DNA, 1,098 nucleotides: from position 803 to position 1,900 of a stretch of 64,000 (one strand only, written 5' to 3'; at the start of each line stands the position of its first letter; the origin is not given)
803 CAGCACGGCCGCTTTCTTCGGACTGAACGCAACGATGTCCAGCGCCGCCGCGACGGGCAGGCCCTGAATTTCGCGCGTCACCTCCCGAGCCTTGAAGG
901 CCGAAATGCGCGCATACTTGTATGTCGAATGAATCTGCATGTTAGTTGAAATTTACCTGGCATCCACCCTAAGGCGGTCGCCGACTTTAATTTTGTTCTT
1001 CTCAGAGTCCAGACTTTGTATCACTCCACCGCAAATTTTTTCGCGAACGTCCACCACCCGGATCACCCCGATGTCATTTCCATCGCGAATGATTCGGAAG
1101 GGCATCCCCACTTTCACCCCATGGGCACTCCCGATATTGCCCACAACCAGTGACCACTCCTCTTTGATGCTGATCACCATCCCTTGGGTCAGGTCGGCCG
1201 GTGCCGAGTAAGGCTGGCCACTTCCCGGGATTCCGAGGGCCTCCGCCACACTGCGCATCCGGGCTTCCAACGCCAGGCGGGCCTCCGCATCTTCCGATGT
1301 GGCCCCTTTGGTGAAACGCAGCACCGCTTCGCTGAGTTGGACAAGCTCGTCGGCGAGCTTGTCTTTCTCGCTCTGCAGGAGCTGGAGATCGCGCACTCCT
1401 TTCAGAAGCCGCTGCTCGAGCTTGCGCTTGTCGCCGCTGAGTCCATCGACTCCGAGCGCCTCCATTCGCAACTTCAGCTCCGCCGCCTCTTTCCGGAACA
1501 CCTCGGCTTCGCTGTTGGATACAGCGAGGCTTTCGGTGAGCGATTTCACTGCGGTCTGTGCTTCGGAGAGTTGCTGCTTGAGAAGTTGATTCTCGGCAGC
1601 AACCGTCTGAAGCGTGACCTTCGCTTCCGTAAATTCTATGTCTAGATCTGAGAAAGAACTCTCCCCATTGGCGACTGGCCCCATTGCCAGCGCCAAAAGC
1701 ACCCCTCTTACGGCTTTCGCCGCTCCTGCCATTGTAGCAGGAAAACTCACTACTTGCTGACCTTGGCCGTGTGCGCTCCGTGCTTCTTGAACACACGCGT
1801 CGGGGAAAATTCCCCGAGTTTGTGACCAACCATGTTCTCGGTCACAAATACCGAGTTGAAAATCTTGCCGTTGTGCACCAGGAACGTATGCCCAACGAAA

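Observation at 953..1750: Secreted coiled-coil protein gene wedged between rpsS and rplV inside the S10 ribosomal operon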

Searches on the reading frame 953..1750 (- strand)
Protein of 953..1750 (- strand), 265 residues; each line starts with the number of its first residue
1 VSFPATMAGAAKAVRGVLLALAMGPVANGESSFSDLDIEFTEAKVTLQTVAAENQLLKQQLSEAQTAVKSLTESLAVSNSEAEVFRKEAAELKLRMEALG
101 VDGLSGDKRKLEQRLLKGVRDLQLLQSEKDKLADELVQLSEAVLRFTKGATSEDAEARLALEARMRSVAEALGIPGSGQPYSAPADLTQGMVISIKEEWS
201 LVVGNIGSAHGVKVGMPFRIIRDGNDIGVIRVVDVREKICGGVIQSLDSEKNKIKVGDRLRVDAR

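Call 3: search_protein_families(library=pfam, proteins=[window:953-1750:-], max_evalue=10)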
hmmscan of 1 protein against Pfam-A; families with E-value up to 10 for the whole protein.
window:953-1750:- (265 aa): 17 families
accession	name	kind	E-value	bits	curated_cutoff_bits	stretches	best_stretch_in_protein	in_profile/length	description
PF13870.11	CCDC113_CCDC96_CC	-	0.0076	16.4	31.6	1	41-107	80-146/177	CCDC113/CCDC96, coiled-coil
PF20492.3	ERM_helical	-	0.041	14.4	40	1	42-145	10-115/120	Ezrin/radixin/moesin, alpha-helical domain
PF10473.14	CENP-F_leu_zip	-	0.11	13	34.5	2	36-95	64-121/140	Leucine-rich repeats of kinetochore protein Cenp-F/LEK1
PF06818.20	Fez1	-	0.16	12.9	34.4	1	35-139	49-148/199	Fez1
PF07989.16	Cnn_1N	-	0.19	12.4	28.5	1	39-68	44-73/74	Centrosomin N-terminal motif 1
PF13094.11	CENP-Q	-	0.32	11.5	28.5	1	99-159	22-82/162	CENP-Q, a CENPA-CAD centromere complex subunit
PF09728.14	Taxilin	-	0.35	10.4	30.3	2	40-95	191-246/302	Myosin-like coiled-coil protein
PF20651.3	EXOC6_Sec15_N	-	0.46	10.8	27.2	1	39-87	23-71/170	Exocyst complex component EXOC6/Sec15, N-terminal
PF16538.11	FlgT_C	-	0.57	11.1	27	1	205-225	7-27/77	Flagellar assembly protein T, C-terminal domain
PF06785.16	UPF0242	-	0.57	10.7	33.5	1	37-128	66-158/194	Uncharacterised protein family (UPF0242) N-terminus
PF18504.6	Csm1_N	-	0.76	10.6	26.3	1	42-87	17-62/70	Csm1 N-terminal domain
PF14739.11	DUF4472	-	0.78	10.8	26.6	1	39-101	43-105/107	Domain of unknown function (DUF4472)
PF25443.1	ANG-1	-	0.84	10.3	28.5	1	43-94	44-95/105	ANG-1-like domain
PF25481.1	Nucleoprot-TPR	-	0.93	10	27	2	122-170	17-65/80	Nucleoprotein TPR-like domain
PF25785.1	TPR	-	1.8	9.4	27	1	41-135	3-97/110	Nucleoprotein TPR-like domain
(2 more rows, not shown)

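Call 4: search_protein_families(library=ncbifam, proteins=[window:953-1750:-], max_evalue=10)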
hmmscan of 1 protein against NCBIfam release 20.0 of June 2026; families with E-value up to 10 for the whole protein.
window:953-1750:- (265 aa): 4 families
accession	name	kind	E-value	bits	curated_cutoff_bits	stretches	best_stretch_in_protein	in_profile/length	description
TIGR02169.1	SMC_prok_A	equivalog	0.0002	19.2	729.4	1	28-171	313-450/1165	chromosome segregation protein SMC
TIGR02168.1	SMC_prok_B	equivalog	0.0019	16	567.35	1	34-157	696-814/1181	chromosome segregation protein SMC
NF045622.1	Npun_F5560_fam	hypoth_equivalog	0.052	13.6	125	1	42-142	37-140/156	Npun_F5560 family protein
TIGR04211.1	SH3_and_anchor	equivalog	0.15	11.7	65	1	43-141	64-160/198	TIGR04211 family SH3 domain-containing protein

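Call 5: search_solved_structures(query=window:953-1750:-, max_evalue=10, show_alignments=2)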
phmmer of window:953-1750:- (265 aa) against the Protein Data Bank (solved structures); distinct sequences matched with E-value up to 10: 0.

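Call 6: find_homologous_proteins(query=window:953-1750:-, max_evalue=0.001)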
Query window:953-1750:- (265 aa): 4408 proteins with E <= 0.001 among 8000 candidates; the best 120 are listed.
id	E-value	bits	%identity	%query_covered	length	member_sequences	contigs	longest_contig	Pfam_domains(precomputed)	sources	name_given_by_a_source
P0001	2.3e-153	527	100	98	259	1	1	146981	-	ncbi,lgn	-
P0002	3.6e-116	405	79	100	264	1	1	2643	-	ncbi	-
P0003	4.1e-116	405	79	100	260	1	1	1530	-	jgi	jgi:hypothetical protein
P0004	5.7e-116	404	77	100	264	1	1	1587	-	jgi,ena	-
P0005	1.3e-113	397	80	94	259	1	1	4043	-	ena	-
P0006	3.9e-113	395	81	94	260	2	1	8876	-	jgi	-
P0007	8.1e-113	394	79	94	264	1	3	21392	-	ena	-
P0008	3.6e-111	389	76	100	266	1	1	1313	-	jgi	-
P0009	5.2e-111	388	79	94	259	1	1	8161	-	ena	-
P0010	1.3e-110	387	75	100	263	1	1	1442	-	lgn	-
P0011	1.9e-109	383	75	100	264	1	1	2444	PF21771.2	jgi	-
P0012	2.8e-109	383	79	94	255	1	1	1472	-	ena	-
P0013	1.6e-108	380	75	100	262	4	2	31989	-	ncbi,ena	-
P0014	7.7e-108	378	74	100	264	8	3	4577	-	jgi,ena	-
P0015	2.0e-107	376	73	100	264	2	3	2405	-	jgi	-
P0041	2.3e-102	360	82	83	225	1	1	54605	-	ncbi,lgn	-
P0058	7.4e-91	322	65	100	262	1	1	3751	-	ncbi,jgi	jgi:hypothetical protein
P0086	1.1e-81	292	62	93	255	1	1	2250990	-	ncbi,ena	-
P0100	2.3e-80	288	64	87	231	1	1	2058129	-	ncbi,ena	-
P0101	2.9e-80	288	58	95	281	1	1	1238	-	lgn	-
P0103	5.8e-80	287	57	100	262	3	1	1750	-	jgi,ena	-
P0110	4.1e-78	281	59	93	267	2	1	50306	PF06160.18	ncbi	-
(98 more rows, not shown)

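Call 8: find_related_loci(query=A1, collection=genome_contigs, flank=2500)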
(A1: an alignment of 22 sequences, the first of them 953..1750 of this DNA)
Query A1 (265 aa) in genome_contigs; peptide patterns used: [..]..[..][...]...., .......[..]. (x = any residue, [..] = any of these).
293 stretches matched a pattern; 260 encode a relative of the query (tblastn E <= 1e-3); the best 80 are kept; 80 distinct loci.
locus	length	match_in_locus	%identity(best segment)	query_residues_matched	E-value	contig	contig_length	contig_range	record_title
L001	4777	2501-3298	74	1-265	3e-123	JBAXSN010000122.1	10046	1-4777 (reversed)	MAG: Verrucomicrobiota bacterium isolate ELA610 MAG610_122, whole genome shotgun sequence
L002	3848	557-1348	75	1-265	5e-124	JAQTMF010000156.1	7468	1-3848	MAG: Chthoniobacteraceae bacterium isolate STA_34 NODE_21836_length_7468_cov_3.165645_Sandtown_A, whole genome shotgun s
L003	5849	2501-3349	76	1-265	5e-123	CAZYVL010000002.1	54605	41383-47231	MAG TPA_asm: uncultured Chthoniobacteraceae bacterium isolate SRP193066_co1_218 genome assembly, contig: NODE_669_length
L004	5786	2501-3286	75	1-265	3e-121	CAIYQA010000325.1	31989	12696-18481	MAG: uncultured Spartobacteria bacterium isolate MJ-time_bin-8667 genome assembly, contig: bin-8667:325/532, whole genom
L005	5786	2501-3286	75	1-265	2e-121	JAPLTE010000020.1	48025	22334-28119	MAG: Verrucomicrobia bacterium isolate LacPavin_0818_WC40_MAG_59_38 LacPavin_0818_WC40_scaffold_348148, whole genome sho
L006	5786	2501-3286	72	1-265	3e-119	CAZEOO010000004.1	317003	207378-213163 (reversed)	MAG TPA_asm: uncultured Chthoniobacteraceae bacterium isolate SRP216815_co1_285 genome assembly, contig: NODE_35_length_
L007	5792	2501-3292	73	1-265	4e-119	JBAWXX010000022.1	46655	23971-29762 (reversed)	MAG: Verrucomicrobiota bacterium isolate ELA074 MAG074_22, whole genome shotgun sequence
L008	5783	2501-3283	71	1-265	2e-116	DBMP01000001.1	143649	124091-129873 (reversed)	MAG TPA_asm: Spartobacteria bacterium UBA695 UBA695_contig_416, whole genome shotgun sequence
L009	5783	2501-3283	71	1-265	1e-116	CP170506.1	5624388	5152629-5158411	MAG: Chthoniobacteraceae bacterium isolate SH-KS-3 chromosome, complete genome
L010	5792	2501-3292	71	1-265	1e-113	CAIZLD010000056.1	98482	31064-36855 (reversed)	MAG: uncultured Spartobacteria bacterium isolate Loc080925-8m_bin-142 genome assembly, contig: bin-142:56/77, whole geno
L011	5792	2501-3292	67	1-265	5e-112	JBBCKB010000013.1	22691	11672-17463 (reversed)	MAG: Chthoniobacteraceae bacterium isolate MAG_CPB_12 P10B_000000007332, whole genome shotgun sequence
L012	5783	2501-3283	68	1-265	7e-112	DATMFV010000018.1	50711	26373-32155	MAG TPA_asm: Chthoniobacteraceae bacterium isolate SMAG_U13472 k141_257416, whole genome shotgun sequence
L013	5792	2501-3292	66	1-265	1e-107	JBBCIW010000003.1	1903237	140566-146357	MAG: Chthoniobacteraceae bacterium isolate MAG_CPA_09 P10A_000000039124, whole genome shotgun sequence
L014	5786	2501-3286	62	1-265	2e-101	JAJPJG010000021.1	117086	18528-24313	MAG: Spartobacteria bacterium isolate Centralia_MAG_443 k107_17312619, whole genome shotgun sequence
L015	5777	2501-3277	60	1-264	3e-96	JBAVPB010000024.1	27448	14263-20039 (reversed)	MAG: Chthoniobacteraceae bacterium isolate MFD00741_ilm_asm_bin14 k127_760, whole genome shotgun sequence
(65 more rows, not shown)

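Call 17: predict_structure(alignment_id=A1)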
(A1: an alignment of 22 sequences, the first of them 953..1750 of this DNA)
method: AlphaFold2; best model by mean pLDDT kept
length: 265 residues; sequences in the alignment: 22
mean_pLDDT: 72.9   pTM: 0.33
mean pLDDT of the five models: 72.9, 72.7, 68.3, 67.3, 65.0
residues with pLDDT >= 90: 37; 70-90: 146; 50-70: 36; < 50: 46
segments of 3 or more residues with pLDDT < 50: 1-33, 176-185
pLDDT, mean of each block of 10 residues (from residue 1): 38 44 39 56 76 81 84 82 84 73 57 79 85 80 67 64 72 53 58 89 88 90 90 91 90 88 70
secondary structure, 60 per line:
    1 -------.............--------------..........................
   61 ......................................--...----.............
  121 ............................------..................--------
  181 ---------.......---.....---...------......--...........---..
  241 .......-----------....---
elements in order: H8-20 H35-98 H108-148 H155-172 E190-196 E200-204 E217-222 E225-235 E239-247 E259-262

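Call 19: fold_search(model_id=the predicted structure, library=pdb)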
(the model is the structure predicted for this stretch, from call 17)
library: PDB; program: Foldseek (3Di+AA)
matches with E <= 10: 792; with E <= 0.001: 4
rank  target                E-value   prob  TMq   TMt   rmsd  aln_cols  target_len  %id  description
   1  9a4e_A                4.4e-04  1.00  0.24  0.13   8.5       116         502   19  Integrative model of ATPA-ATPF by crosslinking MS and deep learning (released 2024-09-18)
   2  8z5n_0                4.7e-04  1.00  0.24  0.18   6.1        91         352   15  Cryo-EM structure of the LPHT ring (released 2025-10-22)
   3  6tmh_E                7.2e-04  1.00  0.25  0.14   4.5       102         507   16  Cryo-EM structure of Toxoplasma gondii mitochondrial ATP synthase dimer, OSCP/F1/c-ring model (released 2020-12-16)
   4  3w1e                  9.8e-04  1.00  0.24  0.19   8.5       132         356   14  Structure of FlgT, a flagellar basal body component protein (released 2013-04-03)
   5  6tmh_A                1.0e-03  1.00  0.25  0.14   4.2        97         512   15  Cryo-EM structure of Toxoplasma gondii mitochondrial ATP synthase dimer, OSCP/F1/c-ring model (released 2020-12-16)
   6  9nvm_B                1.2e-03  1.00  0.22  0.13   2.9        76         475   21  ATPase Hybrid F1 with the ancestral core domains Catalytic Dwell (released 2025-11-05)
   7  6foc_A                1.3e-03  1.00  0.22  0.13   2.6        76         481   20  F1-ATPase from Mycobacterium smegmatis (released 2019-01-23)
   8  9o1c_C                1.3e-03  1.00  0.23  0.12   3.1        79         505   13  Pseudomonas aeruginosa ATPase State2 (released 2025-12-10)
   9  6z1u_C                1.5e-03  1.00  0.23  0.13   3.1        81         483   20  bovine ATP synthase F1c8-peripheral stalk domain, state 3 (released 2020-09-09)
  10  6foc_B                1.6e-03  1.00  0.22  0.13   2.6        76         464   20  F1-ATPase from Mycobacterium smegmatis (released 2019-01-23)
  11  9vkp_C                1.6e-03  1.00  0.23  0.13   7.8       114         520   10  Cryo-EM structure of F-ATP synthase from Mycobacteroides abscessus (Rotational State 1) (released 2026-01-14)
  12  9avj_B                1.7e-03  1.00  0.22  0.13   2.7        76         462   21  PS3 F1 ATPase Wild type (released 2024-10-30)
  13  7njq_B                1.8e-03  1.00  0.23  0.13   6.9       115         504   16  Mycobacterium smegmatis ATP synthase state 3a (released 2021-10-27)
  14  7khr_C                2.0e-03  1.00  0.23  0.11   2.9        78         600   13  Cryo-EM structure of bafilomycin A1-bound intact V-ATPase from bovine brain (released 2021-03-17)
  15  6wnq_A                2.2e-03  1.00  0.25  0.14   3.2        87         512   11  E. coli ATP Synthase State 2a (released 2020-06-03)
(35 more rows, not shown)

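Call 35: list_cluster_members(proteins=[P0001, P0277, P0285, P0298, P0205, P0058, P0041, P0086, P0100, P0110])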
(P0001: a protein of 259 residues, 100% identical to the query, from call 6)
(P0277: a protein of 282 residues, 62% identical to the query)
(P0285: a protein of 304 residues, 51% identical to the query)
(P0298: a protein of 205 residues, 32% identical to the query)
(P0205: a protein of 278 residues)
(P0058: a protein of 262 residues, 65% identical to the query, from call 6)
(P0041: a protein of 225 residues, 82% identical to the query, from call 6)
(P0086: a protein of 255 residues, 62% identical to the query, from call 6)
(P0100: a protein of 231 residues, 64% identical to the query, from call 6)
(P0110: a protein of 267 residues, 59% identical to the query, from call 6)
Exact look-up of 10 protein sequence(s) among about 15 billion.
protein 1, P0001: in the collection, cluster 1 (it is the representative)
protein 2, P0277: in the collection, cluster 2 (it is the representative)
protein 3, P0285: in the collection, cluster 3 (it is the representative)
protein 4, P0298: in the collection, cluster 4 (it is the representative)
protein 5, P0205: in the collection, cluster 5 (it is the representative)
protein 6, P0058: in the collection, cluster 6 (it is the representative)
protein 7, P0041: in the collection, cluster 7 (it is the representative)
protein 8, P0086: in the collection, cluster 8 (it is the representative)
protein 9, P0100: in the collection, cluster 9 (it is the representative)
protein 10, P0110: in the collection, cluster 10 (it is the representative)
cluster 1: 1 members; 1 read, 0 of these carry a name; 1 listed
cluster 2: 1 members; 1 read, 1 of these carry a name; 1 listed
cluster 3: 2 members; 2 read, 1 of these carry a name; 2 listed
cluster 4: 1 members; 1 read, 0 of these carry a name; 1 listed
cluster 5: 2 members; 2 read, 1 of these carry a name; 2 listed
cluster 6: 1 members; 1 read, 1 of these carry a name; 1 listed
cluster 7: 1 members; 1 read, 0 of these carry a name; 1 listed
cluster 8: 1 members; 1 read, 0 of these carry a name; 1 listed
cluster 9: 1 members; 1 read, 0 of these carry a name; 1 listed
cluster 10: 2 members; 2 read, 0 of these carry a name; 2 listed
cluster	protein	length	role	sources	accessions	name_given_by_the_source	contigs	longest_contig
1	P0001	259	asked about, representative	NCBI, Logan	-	-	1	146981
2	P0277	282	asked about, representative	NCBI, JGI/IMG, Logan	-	hypothetical protein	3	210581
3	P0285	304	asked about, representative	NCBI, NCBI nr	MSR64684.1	MAG: hypothetical protein EXS18_02765 [Verrucomicrobiae bacterium] | hypothetical protein [Verrucomicrobiae bacterium]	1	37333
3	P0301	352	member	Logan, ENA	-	-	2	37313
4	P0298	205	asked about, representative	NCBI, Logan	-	-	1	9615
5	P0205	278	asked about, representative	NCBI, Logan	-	-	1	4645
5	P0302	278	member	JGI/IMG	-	hypothetical protein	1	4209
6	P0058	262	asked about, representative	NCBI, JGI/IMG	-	hypothetical protein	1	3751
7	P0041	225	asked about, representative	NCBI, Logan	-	-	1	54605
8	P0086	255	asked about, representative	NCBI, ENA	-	-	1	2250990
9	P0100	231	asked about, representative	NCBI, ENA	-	-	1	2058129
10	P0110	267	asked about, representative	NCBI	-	-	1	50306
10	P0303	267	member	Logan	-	-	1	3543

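Call 58: search_protein_families(library=pfam, alignment_id=A4, max_evalue=0.05)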
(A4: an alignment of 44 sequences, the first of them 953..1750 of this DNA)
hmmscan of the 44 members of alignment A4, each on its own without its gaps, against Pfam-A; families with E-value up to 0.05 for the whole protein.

A. member 1, window:953-1750:- (265 aa): 2 families
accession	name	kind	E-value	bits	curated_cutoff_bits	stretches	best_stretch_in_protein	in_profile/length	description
PF13870.11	CCDC113_CCDC96_CC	-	0.0076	16.4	31.6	1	41-107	80-146/177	CCDC113/CCDC96, coiled-coil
PF20492.3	ERM_helical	-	0.041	14.4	40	1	42-145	10-115/120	Ezrin/radixin/moesin, alpha-helical domain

B. families by the number of members that match (of 44 scanned): 52 families (the first 25 are shown)
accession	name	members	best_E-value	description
PF16538.11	FlgT_C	14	4.7e-06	Flagellar assembly protein T, C-terminal domain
PF20492.3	ERM_helical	4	0.0011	Ezrin/radixin/moesin, alpha-helical domain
PF04085.20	MreC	4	0.0011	Rod shape-determining protein MreC, barrel core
PF13870.11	CCDC113_CCDC96_CC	4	0.0028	CCDC113/CCDC96, coiled-coil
PF08614.16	ATG16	3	7.8e-05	Autophagy protein 16 (ATG16)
PF25443.1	ANG-1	3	0.00029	ANG-1-like domain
PF10473.14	CENP-F_leu_zip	2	0.0032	Leucine-rich repeats of kinetochore protein Cenp-F/LEK1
PF04102.17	SlyX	2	0.0041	SlyX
PF18504.6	Csm1_N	2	0.024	Csm1 N-terminal domain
PF01455.23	HupF_HypC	2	0.027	HupF/HypC family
PF05377.16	FlaC_arch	2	0.037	Flagella accessory protein C (FlaC)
PF06160.17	EzrA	1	1.2e-05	Septation ring formation regulator, EzrA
PF18035.6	Bap31_Bap29_C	1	5.3e-05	Bap31/Bap29 cytoplasmic coiled-coil domain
PF05859.17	Mis12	1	0.0004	Mis12 protein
PF14394.12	DUF4423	1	0.00075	Domain of unknown function (DUF4423)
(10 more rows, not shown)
